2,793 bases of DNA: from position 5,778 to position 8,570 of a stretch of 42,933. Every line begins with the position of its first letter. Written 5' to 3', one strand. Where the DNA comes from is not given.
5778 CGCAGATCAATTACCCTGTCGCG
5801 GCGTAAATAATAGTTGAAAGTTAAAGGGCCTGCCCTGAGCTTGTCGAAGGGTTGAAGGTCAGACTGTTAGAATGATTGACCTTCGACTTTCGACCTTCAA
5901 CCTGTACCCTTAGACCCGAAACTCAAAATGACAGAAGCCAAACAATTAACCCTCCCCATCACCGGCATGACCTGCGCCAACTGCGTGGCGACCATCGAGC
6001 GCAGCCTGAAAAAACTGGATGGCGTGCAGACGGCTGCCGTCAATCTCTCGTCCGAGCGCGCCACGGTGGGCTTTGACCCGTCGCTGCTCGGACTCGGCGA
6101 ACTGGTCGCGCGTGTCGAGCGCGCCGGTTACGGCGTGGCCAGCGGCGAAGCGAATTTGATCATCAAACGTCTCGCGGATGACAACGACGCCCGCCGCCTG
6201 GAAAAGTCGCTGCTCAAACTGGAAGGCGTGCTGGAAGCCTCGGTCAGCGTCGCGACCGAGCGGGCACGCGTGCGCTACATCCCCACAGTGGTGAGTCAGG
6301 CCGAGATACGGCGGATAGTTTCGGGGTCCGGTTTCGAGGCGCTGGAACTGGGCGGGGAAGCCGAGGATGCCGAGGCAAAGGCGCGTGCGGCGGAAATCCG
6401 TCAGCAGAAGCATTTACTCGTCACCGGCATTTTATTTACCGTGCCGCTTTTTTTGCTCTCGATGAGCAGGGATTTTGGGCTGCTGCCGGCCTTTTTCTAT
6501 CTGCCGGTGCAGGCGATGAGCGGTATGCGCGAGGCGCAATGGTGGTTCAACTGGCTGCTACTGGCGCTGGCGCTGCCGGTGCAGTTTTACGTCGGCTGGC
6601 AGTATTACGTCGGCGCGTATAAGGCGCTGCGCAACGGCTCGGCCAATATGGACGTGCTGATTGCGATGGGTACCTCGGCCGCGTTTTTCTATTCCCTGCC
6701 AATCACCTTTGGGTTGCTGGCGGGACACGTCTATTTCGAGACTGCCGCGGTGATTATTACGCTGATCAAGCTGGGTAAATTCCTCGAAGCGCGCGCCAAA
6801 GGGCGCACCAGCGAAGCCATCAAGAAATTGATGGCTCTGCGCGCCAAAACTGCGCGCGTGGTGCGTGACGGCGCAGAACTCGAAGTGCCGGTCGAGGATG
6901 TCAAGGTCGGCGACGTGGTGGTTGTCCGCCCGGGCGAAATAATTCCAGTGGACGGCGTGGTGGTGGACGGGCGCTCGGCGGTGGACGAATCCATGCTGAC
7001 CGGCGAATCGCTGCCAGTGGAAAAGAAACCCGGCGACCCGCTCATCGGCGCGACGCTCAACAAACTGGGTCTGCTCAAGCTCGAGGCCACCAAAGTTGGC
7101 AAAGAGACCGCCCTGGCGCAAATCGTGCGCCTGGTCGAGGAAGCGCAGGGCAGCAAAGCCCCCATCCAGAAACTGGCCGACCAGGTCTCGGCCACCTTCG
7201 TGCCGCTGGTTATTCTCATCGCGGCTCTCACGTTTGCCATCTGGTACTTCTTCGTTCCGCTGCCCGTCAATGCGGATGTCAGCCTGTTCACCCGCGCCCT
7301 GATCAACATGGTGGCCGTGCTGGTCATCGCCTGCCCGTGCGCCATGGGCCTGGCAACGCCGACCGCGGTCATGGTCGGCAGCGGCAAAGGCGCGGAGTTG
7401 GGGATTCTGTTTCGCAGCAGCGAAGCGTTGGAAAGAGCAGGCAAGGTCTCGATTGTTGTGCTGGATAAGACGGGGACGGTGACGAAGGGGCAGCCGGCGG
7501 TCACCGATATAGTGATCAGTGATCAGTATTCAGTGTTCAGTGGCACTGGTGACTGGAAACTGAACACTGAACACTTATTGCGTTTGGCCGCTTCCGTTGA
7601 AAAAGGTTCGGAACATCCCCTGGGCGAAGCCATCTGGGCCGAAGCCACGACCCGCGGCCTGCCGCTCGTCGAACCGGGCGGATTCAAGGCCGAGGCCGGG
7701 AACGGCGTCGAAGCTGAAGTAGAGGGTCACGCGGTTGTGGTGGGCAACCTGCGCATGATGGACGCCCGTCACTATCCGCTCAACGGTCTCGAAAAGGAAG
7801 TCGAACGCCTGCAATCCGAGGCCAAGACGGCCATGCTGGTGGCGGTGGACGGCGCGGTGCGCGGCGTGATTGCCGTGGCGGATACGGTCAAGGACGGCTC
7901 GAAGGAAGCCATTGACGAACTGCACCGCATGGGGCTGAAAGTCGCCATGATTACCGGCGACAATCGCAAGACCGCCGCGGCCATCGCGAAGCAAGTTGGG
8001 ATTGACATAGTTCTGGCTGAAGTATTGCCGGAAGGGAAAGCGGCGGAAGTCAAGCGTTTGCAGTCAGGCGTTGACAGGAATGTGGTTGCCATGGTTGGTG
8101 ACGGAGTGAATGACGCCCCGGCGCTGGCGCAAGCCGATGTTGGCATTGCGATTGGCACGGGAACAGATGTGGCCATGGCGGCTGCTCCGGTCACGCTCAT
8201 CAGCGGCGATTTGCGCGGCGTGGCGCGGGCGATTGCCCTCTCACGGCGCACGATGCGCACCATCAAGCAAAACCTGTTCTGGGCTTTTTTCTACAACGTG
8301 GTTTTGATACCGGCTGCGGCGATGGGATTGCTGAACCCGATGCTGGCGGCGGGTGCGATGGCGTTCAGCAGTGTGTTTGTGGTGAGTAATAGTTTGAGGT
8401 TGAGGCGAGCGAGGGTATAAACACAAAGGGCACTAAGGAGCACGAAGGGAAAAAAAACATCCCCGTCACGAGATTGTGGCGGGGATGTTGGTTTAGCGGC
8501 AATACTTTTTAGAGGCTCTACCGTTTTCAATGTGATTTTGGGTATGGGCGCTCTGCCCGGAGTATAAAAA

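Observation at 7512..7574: A 63-nt heptamer-repeat array translated in frame inside copA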

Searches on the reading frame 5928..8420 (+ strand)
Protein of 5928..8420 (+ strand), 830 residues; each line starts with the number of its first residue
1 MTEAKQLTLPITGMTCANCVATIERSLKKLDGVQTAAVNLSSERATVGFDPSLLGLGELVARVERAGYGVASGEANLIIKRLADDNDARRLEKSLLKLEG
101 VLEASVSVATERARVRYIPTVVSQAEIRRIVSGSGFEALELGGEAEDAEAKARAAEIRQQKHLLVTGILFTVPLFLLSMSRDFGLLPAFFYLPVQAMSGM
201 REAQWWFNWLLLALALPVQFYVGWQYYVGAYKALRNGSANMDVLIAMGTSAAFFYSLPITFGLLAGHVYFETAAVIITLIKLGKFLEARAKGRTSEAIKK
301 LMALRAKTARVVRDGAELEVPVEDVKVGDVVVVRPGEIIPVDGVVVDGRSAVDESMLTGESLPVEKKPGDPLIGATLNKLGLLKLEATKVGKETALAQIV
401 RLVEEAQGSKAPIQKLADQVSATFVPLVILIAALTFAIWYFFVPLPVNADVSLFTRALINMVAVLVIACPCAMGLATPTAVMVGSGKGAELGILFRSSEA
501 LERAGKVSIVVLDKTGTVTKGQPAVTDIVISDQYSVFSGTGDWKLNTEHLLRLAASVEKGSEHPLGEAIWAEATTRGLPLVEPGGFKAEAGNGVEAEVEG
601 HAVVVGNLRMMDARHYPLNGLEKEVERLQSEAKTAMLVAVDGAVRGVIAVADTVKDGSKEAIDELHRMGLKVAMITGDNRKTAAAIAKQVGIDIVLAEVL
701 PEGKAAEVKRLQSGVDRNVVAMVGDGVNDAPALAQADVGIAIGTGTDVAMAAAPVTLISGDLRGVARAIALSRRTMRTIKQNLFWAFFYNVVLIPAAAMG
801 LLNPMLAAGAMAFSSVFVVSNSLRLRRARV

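Call 11: find_encoding_contigs(protein=window:5928-8420:+, flank=10000, max_places=6)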
Protein window:5928-8420:+ (830 aa): no gene with exactly this product is on record in the collection.
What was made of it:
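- Tried and rejected: Exact look-up of the window's CopA in the contig index returned nothing (call 11).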

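Call 12: search_protein_families(library=pfam, proteins=[window:5928-8417:+])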
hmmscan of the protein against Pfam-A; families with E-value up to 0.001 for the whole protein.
window:5928-8417:+ (830 aa): 7 families
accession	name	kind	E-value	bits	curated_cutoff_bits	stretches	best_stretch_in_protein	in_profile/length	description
PF00122.25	E1-E2_ATPase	-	6.5e-60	202.2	28.1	1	304-489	2-179/181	E1-E2 ATPase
PF00702.32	Hydrolase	-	3.7e-38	132.3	26.4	1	509-737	3-191/191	haloacid dehalogenase-like hydrolase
PF00403.32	HMA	-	3.2e-25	88.7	24.8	2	8-68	1-61/62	Heavy-metal-associated domain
PF08282.18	Hydrolase_3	-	7.1e-08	32.9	20.9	1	704-769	188-255/255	haloacid dehalogenase-like hydrolase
PF12710.13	HAD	-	4.1e-05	24.5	27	1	650-733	82-188/189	haloacid dehalogenase-like hydrolase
PF13344.12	Hydrolase_6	-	0.00014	22.3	27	0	645-728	6-92/101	Haloacid dehalogenase-like hydrolase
PF13419.12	HAD_2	-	0.00074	20.1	23.8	0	654-736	80-171/178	Haloacid dehalogenase-like hydrolase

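Call 13: find_homologous_proteins(query=window:5928-8417:+, max_evalue=1e-50)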
Query window:5928-8417:+ (830 aa): 8000 proteins with E <= 1e-50 among 8000 candidates; the best 120 are listed.
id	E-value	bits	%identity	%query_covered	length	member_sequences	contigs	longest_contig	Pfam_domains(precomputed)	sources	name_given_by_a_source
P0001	0.0e+0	1767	100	100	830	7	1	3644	PF00403.33,PF00702.33,PF08282.19,PF00122.26,PF12710.14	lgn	-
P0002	0.0e+0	1625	91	100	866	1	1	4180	PF00403.33,PF00702.33,PF08282.19,PF00122.26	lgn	-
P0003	0.0e+0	1610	91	100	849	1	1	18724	PF00403.33,PF00702.33,PF08282.19,PF00122.26,PF12710.14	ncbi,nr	ncbi:MAG: heavy metal translocating P-type ATPase [Anaerolineales bacterium]|nr:heavy metal transloc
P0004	0.0e+0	1570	89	100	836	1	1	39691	PF00403.33,PF00702.33,PF08282.19,PF00122.26,PF12710.14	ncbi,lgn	-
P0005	0.0e+0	1518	88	98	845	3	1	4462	PF00403.33,PF00702.33,PF08282.19,PF00122.26,PF12710.14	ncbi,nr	ncbi:MAG: heavy metal translocating P-type ATPase [Chloroflexi bacterium]|nr:heavy metal translocati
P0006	0.0e+0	1452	83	100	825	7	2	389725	PF00403.33,PF00702.33,PF08282.19,PF00122.26,PF12710.14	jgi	jgi:Cu+-exporting ATPase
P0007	0.0e+0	1446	82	99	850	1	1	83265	PF13419.13,PF00403.33,PF00702.33,PF08282.19,PF00122.26,PF12710.14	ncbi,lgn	ncbi:MAG: heavy metal translocating P-type ATPase [Chloroflexota bacterium]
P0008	0.0e+0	1445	83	100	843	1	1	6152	PF13419.13,PF00403.33,PF00702.33,PF08282.19,PF00122.26,PF12710.14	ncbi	ncbi:MAG: heavy metal translocating P-type ATPase [Chloroflexota bacterium]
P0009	0.0e+0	1438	80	100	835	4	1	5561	PF00403.33,PF00702.33,PF08282.19,PF00122.26,PF12710.14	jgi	-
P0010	0.0e+0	1438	82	100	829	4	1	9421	PF00403.33,PF00702.33,PF08282.19,PF00122.26,PF12710.14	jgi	jgi:Cu+-exporting ATPase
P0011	0.0e+0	1437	80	100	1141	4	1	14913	PF00403.33,PF00702.33,PF08282.19,PF00122.26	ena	-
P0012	0.0e+0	1431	82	100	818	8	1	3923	PF00403.33,PF00702.33,PF08282.19,PF00122.26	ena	-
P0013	0.0e+0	1431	80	100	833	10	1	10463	PF00403.33,PF00702.33,PF08282.19,PF00122.26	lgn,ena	-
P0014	0.0e+0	1427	79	100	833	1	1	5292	PF00403.33,PF00702.33,PF08282.19,PF00122.26,PF12710.14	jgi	jgi:Cu+-exporting ATPase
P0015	0.0e+0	1425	81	100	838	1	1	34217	PF13419.13,PF00403.33,PF00702.33,PF08282.19,PF00122.26,PF12710.14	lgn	-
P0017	0.0e+0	1424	79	100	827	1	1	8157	PF00403.33,PF00702.33,PF08282.19,PF00122.26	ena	-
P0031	0.0e+0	1420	79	100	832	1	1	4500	PF00403.33,PF00702.33,PF08282.19,PF00122.26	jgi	-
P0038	0.0e+0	1418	78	100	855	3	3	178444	PF19803.5,PF00403.33,PF00702.33,PF08282.19,PF00122.26,PF12710.14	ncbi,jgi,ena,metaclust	ncbi:MAG: heavy metal translocating P-type ATPase [Chloroflexota bacterium]|metaclust:\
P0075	0.0e+0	1410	79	100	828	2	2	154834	PF00403.33,PF00702.33,PF08282.19,PF00122.26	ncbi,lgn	-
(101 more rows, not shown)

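Call 23: find_related_loci(query=window:5928-8417:+, collection=metagenome_contigs, flank=10000)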
Query window:5928-8417:+ (830 aa) in metagenome_contigs; peptide patterns used: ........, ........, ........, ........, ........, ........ (x = any residue, [..] = any of these).
600 stretches matched a pattern (row limit reached: there are more); 578 encode a relative of the query (tblastn E <= 1e-3); the best 80 are kept; 80 distinct loci.
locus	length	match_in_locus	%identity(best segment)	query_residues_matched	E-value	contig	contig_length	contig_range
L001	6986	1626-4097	81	1-830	0e+0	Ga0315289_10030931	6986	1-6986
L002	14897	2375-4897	80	1-830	0e+0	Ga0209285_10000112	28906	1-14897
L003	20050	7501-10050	77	1-830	0e+0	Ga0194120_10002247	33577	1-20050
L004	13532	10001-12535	79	1-826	0e+0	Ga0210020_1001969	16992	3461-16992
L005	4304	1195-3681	78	1-830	0e+0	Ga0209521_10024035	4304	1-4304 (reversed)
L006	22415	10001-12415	76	1-829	0e+0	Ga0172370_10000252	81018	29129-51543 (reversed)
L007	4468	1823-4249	77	1-826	0e+0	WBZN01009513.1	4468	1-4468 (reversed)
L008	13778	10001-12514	77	1-830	0e+0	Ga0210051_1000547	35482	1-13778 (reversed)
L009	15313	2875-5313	76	1-830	0e+0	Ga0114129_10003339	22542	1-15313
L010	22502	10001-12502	75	1-830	0e+0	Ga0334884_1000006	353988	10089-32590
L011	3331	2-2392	77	9-830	0e+0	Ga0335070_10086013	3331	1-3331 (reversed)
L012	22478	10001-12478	75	1-828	0e+0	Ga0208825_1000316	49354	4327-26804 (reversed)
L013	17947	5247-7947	72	1-829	0e+0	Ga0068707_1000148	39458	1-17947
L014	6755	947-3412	70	1-827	0e+0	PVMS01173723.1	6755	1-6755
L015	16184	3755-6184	71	1-827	0e+0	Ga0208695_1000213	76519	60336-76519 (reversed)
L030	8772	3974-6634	60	1-830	0e+0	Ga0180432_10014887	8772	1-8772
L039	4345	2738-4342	81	1-530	0e+0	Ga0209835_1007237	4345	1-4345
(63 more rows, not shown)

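Call 39: find_encoding_contigs(protein=P0004, flank=10000, max_places=2)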
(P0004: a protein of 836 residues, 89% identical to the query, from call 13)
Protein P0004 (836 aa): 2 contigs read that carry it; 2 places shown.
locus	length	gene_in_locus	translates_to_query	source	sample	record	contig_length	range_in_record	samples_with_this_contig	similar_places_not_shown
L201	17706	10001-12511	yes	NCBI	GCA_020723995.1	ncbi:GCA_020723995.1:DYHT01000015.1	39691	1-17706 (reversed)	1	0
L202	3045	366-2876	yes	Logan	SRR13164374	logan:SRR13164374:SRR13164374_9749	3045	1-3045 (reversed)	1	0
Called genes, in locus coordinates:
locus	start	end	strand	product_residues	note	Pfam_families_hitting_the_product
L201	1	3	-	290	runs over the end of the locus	PF00561:Abhydrolase_1, PF12697:Abhydrolase_6, PF12146:Hydrolase_4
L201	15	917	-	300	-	PF01144:CoA_trans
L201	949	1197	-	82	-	PF09946:DUF2178 (weak)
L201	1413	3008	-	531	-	PF00171:Aldedh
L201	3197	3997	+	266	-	PF01887:SAM_HAT_N, PF20257:SAM_HAT_C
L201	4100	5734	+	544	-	PF01078:Mg_chelatase (faint), PF01637:ATPase_2 (faint), PF02367:TsaE (faint), PF03193:RsgA_GTPase (faint), PF13191:AAA_16 (faint), PF13476:AAA_23 (faint), PF00005:ABC_tran, PF00005:ABC_tran, +8 more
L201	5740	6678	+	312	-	PF07155:ECF-ribofla_trS, PF12822:ECF_trnsprt (weak)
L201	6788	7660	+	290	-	PF02361:CbiQ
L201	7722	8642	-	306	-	-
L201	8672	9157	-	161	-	PF02230:Abhydrolase_2 (faint), PF03959:FSH1 (faint), PF05728:UPF0227 (faint), PF12146:Hydrolase_4 (faint), PF00561:Abhydrolase_1, PF12695:Abhydrolase_5 (weak)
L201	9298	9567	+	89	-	PF02583:Trns_repr_metal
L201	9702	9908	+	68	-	PF00403:HMA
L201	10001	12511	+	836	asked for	PF00403:HMA, PF08282:Hydrolase_3 (faint), PF12710:HAD (faint), PF00122:E1-E2_ATPase, PF00702:Hydrolase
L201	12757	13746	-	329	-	PF01266:DAO (weak), PF01494:FAD_binding_3 (weak), PF13450:NAD_binding_8 (weak), PF22578:GGR_cat (faint)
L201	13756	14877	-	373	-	PF02353:CMAS, PF13489:Methyltransf_23, PF01728:FtsJ (weak), PF08241:Methyltransf_11, PF08242:Methyltransf_12, PF13649:Methyltransf_25, PF13847:Methyltransf_31 (weak)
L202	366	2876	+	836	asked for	PF00403:HMA, PF08282:Hydrolase_3 (faint), PF12710:HAD (faint), PF00122:E1-E2_ATPase, PF00702:Hydrolase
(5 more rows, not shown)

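Call 40: find_encoding_contigs(protein=P0003, flank=10000, max_places=2)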
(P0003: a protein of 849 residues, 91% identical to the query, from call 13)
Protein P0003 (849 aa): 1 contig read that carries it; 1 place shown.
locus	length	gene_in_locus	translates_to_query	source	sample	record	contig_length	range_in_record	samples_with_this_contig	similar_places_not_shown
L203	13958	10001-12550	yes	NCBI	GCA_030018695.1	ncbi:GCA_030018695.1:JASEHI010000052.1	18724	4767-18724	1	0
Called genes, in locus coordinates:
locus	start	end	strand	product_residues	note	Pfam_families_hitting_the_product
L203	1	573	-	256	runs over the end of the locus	PF01144:CoA_trans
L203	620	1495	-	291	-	PF12697:Abhydrolase_6, PF12146:Hydrolase_4 (weak), PF00561:Abhydrolase_1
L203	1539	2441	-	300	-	PF01144:CoA_trans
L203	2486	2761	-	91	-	-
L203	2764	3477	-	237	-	PF00171:Aldedh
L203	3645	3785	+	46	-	-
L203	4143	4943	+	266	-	PF01887:SAM_HAT_N, PF20257:SAM_HAT_C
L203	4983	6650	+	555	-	PF00437:T2SSE (faint), PF00931:NB-ARC (faint), PF01078:Mg_chelatase (faint), PF01637:ATPase_2 (faint), PF02367:TsaE (faint), PF03193:RsgA_GTPase (faint), PF00005:ABC_tran, PF00005:ABC_tran, +16 more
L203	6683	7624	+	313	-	PF07155:ECF-ribofla_trS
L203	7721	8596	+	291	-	PF02361:CbiQ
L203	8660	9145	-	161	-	PF05728:UPF0227 (faint), PF00561:Abhydrolase_1 (weak), PF02230:Abhydrolase_2 (weak), PF12146:Hydrolase_4 (weak)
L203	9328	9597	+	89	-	PF02583:Trns_repr_metal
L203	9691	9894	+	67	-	PF00403:HMA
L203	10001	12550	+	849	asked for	PF00403:HMA, PF08282:Hydrolase_3 (faint), PF00122:E1-E2_ATPase, PF00702:Hydrolase, PF12710:HAD (weak)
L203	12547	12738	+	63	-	PF00403:HMA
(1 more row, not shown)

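Call 41: find_encoding_contigs(protein=P0002, flank=10000, max_places=2)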
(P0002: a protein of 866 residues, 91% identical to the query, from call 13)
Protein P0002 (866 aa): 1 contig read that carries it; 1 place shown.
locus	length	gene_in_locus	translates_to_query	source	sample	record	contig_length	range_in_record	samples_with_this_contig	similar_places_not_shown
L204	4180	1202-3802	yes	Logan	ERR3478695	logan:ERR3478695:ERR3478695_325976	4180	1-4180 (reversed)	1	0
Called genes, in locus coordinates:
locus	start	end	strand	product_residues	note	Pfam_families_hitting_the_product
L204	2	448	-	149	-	?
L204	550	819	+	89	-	PF02583:Trns_repr_metal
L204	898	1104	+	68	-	PF00403:HMA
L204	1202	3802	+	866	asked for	PF00403:HMA, PF08282:Hydrolase_3 (faint), PF00122:E1-E2_ATPase, PF00702:Hydrolase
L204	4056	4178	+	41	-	?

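Call 45: find_encoding_contigs(protein=P0007, flank=10000, max_places=1)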
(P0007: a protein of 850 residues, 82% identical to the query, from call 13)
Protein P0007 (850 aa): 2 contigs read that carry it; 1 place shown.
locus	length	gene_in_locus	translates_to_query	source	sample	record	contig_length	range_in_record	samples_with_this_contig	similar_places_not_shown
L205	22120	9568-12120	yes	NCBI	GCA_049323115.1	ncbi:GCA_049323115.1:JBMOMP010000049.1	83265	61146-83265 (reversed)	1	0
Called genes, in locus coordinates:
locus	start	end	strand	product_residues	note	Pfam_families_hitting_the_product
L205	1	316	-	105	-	PF01053:Cys_Met_Meta_PP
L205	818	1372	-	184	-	PF22769:DCD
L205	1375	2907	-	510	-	PF07837:FTCD_N, PF02971:FTCD, PF04961:FTCD_C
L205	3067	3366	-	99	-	PF01381:HTH_3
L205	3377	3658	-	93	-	PF05015:HigB-like_toxin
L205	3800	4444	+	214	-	PF00702:Hydrolase, PF12710:HAD, PF13419:HAD_2, PF13242:Hydrolase_like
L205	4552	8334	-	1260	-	PF12968:DUF3856 (faint), PF03704:BTAD, PF07719:TPR_2 (faint), PF13181:TPR_8 (faint), PF13374:TPR_10 (faint), PF17874:TPR_MalT (faint), PF13191:AAA_16, PF13424:TPR_12, +1 more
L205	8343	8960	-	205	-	-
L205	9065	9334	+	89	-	PF02583:Trns_repr_metal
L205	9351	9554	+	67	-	PF00403:HMA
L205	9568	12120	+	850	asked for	PF00403:HMA, PF08282:Hydrolase_3 (faint), PF00122:E1-E2_ATPase, PF00702:Hydrolase, PF12710:HAD (weak), PF13419:HAD_2 (weak)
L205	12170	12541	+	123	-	PF00903:Glyoxalase, PF18029:Glyoxalase_6, PF22677:Ble-like_N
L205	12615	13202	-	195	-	PF18955:DUF5698, PF10035:DUF2179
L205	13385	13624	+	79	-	-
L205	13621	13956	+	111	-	PF02604:PhdYeFM_antitox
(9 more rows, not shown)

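Call 46: find_encoding_contigs(protein=P0038, flank=10000, max_places=1)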
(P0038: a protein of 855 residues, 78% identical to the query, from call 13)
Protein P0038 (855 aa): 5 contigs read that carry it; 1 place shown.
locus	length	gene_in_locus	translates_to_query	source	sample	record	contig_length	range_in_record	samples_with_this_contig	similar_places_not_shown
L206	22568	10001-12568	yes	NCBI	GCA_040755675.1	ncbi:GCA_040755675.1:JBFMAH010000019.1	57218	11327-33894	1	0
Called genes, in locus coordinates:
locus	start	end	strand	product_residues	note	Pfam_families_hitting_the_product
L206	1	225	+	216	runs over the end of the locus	PF00406:ADK, PF13238:AAA_18 (weak), PF13207:AAA_17, PF05191:ADK_lid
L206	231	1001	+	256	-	PF00557:Peptidase_M24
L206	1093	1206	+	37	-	PF00444:Ribosomal_L36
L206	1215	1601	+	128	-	PF00416:Ribosomal_S13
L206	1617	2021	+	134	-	PF00411:Ribosomal_S11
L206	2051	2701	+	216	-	PF00163:Ribosomal_S4, PF01479:S4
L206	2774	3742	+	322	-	PF01193:RNA_pol_L, PF01000:RNA_pol_A_bac, PF03118:RNA_pol_A_CTD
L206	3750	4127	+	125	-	PF01196:Ribosomal_L17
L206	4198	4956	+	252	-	PF01416:PseudoU_synth_1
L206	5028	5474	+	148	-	PF00572:Ribosomal_L13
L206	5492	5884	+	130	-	PF00380:Ribosomal_S9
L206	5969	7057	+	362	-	PF03819:MazG, PF01503:PRA-PH (weak), PF03819:MazG (weak)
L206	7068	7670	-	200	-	-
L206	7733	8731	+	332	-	-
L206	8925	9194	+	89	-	PF02583:Trns_repr_metal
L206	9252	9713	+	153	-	PF18423:zf_CopZ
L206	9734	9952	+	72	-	PF00403:HMA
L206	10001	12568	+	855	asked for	PF00403:HMA, PF19803:DUF6286 (faint), PF00403:HMA (weak), PF08282:Hydrolase_3 (faint), PF00122:E1-E2_ATPase, PF00702:Hydrolase, PF12710:HAD (weak)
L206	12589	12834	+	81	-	-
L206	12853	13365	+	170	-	PF24298:DUF7482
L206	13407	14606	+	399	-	PF13386:DsbD_2, PF13473:Cupredoxin_1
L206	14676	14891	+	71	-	PF00403:HMA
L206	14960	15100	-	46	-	-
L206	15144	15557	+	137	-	PF09969:DUF2203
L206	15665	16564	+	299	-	PF00892:EamA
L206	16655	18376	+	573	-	PF08447:PAS_3, PF00512:HisKA, PF02518:HATPase_c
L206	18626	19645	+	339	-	PF01040:UbiA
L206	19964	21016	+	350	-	PF01040:UbiA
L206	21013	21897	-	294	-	-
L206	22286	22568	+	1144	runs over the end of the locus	PF13374:TPR_10 (faint), PF03704:BTAD, PF07719:TPR_2 (faint), PF00515:TPR_1 (faint), PF13191:AAA_16, PF13401:AAA_22, PF17874:TPR_MalT, PF13424:TPR_12 (weak), +1 more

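Call 47: find_encoding_contigs(protein=P0006, flank=10000, max_places=1)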
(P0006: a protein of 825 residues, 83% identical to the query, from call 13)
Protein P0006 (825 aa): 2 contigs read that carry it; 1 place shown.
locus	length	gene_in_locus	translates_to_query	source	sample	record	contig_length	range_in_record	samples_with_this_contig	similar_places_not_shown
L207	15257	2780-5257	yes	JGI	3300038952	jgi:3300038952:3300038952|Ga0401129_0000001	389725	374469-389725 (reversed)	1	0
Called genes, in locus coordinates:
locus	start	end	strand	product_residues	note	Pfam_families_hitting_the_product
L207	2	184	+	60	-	?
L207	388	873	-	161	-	PF02230:Abhydrolase_2 (faint), PF03959:FSH1 (faint), PF05728:UPF0227 (weak), PF00561:Abhydrolase_1 (weak), PF12146:Hydrolase_4 (weak), PF12695:Abhydrolase_5 (faint)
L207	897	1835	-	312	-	PF10503:Esterase_PHB (weak), PF00326:Peptidase_S9 (faint), PF02230:Abhydrolase_2 (weak)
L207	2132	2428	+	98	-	PF02583:Trns_repr_metal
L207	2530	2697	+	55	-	PF00403:HMA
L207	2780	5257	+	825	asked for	PF00403:HMA, PF08282:Hydrolase_3 (faint), PF00122:E1-E2_ATPase, PF00702:Hydrolase, PF12710:HAD (weak)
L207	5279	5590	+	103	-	PF22544:HYDIN_VesB_CFA65-like_Ig (weak)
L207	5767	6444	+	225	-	PF09858:DUF2085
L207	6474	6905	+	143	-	PF13798:PCYCGC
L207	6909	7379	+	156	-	PF13473:Cupredoxin_1, PF00116:COX2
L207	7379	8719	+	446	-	PF12801:Fer4_5 (weak)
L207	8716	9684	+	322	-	PF13473:Cupredoxin_1 (weak), PF00116:COX2, PF00034:Cytochrom_C, PF13442:Cytochrome_CBB3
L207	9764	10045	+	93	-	PF00403:HMA (weak)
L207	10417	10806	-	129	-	-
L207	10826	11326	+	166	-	PF20660:DUF6812 (faint)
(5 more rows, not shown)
